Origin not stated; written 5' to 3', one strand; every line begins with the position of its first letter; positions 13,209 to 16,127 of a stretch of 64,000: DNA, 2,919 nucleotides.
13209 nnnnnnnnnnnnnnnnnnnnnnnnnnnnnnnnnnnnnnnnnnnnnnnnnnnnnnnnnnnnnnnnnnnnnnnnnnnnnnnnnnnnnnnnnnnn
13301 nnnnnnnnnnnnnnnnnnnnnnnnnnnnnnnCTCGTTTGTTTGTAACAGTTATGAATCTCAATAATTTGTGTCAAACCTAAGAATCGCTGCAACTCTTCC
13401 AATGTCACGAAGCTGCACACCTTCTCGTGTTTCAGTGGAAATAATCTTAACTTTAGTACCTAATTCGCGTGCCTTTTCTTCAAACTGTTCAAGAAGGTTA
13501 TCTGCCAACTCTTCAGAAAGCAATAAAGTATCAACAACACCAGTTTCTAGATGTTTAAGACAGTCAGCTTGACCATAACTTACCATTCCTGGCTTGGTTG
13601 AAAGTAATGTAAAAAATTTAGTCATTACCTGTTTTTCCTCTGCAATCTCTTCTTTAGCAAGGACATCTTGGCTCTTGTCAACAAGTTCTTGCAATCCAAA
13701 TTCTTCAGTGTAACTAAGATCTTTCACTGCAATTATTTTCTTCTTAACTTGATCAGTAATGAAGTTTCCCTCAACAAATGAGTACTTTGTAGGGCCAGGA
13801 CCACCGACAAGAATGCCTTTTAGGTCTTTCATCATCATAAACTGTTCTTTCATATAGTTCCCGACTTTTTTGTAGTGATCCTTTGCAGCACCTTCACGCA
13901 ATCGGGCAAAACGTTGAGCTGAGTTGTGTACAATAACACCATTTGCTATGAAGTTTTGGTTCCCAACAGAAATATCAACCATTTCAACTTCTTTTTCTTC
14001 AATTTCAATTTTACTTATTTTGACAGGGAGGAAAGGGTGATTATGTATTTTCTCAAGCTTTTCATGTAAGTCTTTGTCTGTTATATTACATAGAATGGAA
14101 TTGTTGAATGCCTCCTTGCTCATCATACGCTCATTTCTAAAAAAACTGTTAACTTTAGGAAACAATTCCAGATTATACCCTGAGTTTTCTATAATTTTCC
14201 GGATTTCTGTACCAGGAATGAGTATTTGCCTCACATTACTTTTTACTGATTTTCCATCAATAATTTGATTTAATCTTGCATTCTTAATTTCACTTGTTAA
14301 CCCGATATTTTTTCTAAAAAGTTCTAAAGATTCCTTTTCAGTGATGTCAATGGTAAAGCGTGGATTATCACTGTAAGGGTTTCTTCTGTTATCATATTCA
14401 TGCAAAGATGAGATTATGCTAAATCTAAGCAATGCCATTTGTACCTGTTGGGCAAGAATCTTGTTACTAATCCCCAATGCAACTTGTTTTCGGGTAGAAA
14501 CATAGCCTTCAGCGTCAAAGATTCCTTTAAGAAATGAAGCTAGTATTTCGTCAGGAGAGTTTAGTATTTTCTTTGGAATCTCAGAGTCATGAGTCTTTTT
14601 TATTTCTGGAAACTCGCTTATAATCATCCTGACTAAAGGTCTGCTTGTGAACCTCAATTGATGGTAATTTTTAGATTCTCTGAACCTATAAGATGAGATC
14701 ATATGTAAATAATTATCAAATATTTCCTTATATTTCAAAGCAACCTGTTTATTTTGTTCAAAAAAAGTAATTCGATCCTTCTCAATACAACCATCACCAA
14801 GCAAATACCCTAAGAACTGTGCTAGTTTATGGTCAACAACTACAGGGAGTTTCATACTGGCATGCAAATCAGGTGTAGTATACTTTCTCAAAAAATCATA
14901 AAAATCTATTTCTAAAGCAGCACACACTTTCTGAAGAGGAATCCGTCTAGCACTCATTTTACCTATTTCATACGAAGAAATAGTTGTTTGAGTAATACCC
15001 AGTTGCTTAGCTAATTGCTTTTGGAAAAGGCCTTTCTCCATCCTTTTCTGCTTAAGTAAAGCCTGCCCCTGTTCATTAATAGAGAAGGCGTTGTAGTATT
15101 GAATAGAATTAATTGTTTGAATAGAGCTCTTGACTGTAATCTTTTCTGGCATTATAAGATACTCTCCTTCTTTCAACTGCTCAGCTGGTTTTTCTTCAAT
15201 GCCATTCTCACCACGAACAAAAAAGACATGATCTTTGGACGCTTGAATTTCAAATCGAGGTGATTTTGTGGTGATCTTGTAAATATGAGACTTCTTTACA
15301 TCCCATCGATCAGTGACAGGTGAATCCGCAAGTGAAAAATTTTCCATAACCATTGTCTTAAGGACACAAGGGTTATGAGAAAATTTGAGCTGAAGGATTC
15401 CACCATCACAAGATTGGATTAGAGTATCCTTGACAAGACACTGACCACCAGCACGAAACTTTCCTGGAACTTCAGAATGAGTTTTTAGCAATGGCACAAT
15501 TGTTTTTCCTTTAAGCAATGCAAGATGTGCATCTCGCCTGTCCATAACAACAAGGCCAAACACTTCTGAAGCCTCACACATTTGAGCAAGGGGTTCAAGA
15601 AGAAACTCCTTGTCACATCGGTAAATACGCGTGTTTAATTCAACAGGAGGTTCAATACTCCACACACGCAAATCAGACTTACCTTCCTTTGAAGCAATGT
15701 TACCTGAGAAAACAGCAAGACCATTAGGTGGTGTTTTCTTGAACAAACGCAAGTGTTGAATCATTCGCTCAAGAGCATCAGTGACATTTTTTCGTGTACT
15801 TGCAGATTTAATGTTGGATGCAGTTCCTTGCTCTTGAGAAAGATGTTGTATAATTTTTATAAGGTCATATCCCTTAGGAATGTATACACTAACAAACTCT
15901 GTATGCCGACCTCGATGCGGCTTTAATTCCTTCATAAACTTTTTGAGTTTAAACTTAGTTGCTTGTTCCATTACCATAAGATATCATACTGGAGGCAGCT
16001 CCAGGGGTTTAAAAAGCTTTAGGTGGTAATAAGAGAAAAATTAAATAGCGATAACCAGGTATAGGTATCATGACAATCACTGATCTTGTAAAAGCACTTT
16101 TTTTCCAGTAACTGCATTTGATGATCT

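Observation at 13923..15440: Intein splitting aRF1 exactly at the catalytic GGQ motif, carrying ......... endonuclease and an XRE-type HTH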

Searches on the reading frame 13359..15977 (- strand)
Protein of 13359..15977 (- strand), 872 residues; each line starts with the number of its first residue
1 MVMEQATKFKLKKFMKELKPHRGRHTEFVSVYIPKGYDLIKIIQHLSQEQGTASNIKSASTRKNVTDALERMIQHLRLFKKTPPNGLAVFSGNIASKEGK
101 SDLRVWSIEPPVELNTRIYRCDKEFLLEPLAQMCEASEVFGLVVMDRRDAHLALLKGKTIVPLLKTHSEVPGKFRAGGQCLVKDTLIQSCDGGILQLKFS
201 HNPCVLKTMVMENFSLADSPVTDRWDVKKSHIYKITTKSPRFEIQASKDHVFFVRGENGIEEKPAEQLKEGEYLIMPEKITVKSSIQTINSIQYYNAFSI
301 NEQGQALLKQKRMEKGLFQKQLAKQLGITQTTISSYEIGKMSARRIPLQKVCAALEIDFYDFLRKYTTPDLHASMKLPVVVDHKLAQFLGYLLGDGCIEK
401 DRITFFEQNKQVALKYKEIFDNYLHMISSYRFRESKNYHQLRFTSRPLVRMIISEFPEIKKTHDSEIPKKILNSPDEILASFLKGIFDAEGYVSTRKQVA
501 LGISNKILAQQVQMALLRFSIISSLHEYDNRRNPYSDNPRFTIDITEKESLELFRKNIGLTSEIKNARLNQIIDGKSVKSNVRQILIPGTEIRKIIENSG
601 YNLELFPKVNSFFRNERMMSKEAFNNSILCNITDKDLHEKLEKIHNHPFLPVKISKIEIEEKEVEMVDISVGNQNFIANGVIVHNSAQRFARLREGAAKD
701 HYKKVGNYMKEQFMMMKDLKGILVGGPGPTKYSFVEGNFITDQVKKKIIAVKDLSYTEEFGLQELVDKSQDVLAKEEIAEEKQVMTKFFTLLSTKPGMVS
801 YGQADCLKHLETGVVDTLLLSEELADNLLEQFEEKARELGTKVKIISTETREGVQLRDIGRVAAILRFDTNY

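Call 4: search_protein_families(library=pfam, proteins=[window:13359-15977:-], max_evalue=0.1)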
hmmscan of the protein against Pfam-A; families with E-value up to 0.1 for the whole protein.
window:13359-15977:- (872 aa): 15 families
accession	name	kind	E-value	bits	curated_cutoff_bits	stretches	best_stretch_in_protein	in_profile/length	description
PF03464.20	eRF1_2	-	2e-31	109.5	27.1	2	685-774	41-132/133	eRF1 domain 2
PF14528.11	LAGLIDADG_3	-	2.3e-19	69.9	22.5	2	478-559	2-82/82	LAGLIDADG-like domain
PF03465.20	eRF1_3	-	2e-18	67.3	25.8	1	778-869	1-105/106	eRF1 domain 3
PF14890.11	Intein_splicing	-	3.1e-17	63.2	35.8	1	211-685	28-155/155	Intein splicing domain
PF03463.20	eRF1_1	-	4.1e-17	62.8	23.8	1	13-134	2-123/123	eRF1 domain 1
PF01381.28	HTH_3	-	5.5e-10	39.6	23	1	308-361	1-54/55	Helix-turn-helix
PF18854.6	baeRF_family10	-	8.8e-06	26.5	27.1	1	127-179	3-55/143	Bacterial archaeo-eukaryotic release factor family 10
PF13443.12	HTH_26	-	6e-05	23.6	22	1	314-363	8-58/63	Cro/C1-type HTH DNA-binding domain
PF12844.13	HTH_19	-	0.0002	21.6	30.2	1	307-361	3-57/64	Helix-turn-helix domain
PF13560.12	HTH_31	-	0.00025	21.8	27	1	306-341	4-39/64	Helix-turn-helix domain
PF18859.6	acVLRF1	-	0.0048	17.6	27.1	1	686-726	43-81/130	Actinobacteria/chloroflexi VLRF1 release factor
PF14527.11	LAGLIDADG_WhiA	-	0.019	15.5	23.2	0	480-528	2-53/93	WhiA LAGLIDADG-like domain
PF11186.13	DUF2972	-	0.024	15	22.2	1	399-431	147-179/199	Protein of unknown function (DUF2972)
PF14793.11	DUF4478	-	0.046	14.1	25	0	690-758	37-106/109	Pyrimidine/purine nucleotide 5'-monophosphate nucleosidases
PF13744.12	HTH_37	-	0.067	13.4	27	0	311-342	26-57/80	Helix-turn-helix domain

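Call 5: search_protein_families(library=ncbifam, proteins=[window:13359-15977:-], max_evalue=0.1)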
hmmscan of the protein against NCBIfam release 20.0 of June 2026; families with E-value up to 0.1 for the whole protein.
window:13359-15977:- (872 aa): 21 families
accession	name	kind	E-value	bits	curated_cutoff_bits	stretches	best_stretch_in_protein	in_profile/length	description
TIGR03676.1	aRF1_eRF1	equivalog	1.8e-116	389.3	234.7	3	8-180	2-174/403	peptide chain release factor aRF-1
NF011418.0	PRK14845.1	equivalog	1.6e-21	75.9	756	2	230-585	91-323/1049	translation initiation factor IF-2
TIGR00111.1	pelota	equivalog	1e-20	74.3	177.65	1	688-869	169-350/351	mRNA surveillance protein pelota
NF005852.0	PRK07773.1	equivalog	5.1e-17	61.4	780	1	381-688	505-829/886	replicative DNA helicase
NF038098.1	GyrA_w_intein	exception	3.4e-16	58.3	1850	1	380-693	234-545/1232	intein-containing DNA gyrase subunit A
NF006207.0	PRK08332.1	equivalog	2.2e-11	41.8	2400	1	383-543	1003-1156/1684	vitamin B12-dependent ribonucleotide reductase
NF011287.0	PRK14698.1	equivalog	7.5e-10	37.4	1238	1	373-497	381-504/1017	V-type ATP synthase subunit A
NF038162.1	RtcB_rel_intein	exception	1.8e-08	32.9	1150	1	384-694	239-587/961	intein-containing RtcB family protein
TIGR03070.1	couple_hipB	subfamily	2.3e-07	30.7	71.65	1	307-356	6-52/58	type II toxin-antitoxin system Y4mF family antitoxin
NF047948.1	male_kill_WMK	equivalog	5.9e-07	29.2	300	1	297-381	156-239/300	WO male-killing family protein Wmk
NF038136.1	rSAM_Rv_intein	exception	1.8e-06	27.1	700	1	641-689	290-338/574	intein-containing Rv2578c family radical SAM protein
NF041951.1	phage_RstR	subfamily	2.3e-06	27.8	80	1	307-359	6-58/108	RstR family transcriptional repressor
NF007271.0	PRK09726.1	equivalog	8.9e-05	22.4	79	1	306-358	15-67/88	type II toxin-antitoxin system antitoxin HipB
TIGR00270.2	TIGR00270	equivalog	0.00013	21.8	110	1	288-360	61-132/159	multiprotein bridging factor aMBF1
NF007408.0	PRK09943.1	equivalog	0.0004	20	211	1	308-369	12-73/185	HTH-type transcriptional regulator PuuR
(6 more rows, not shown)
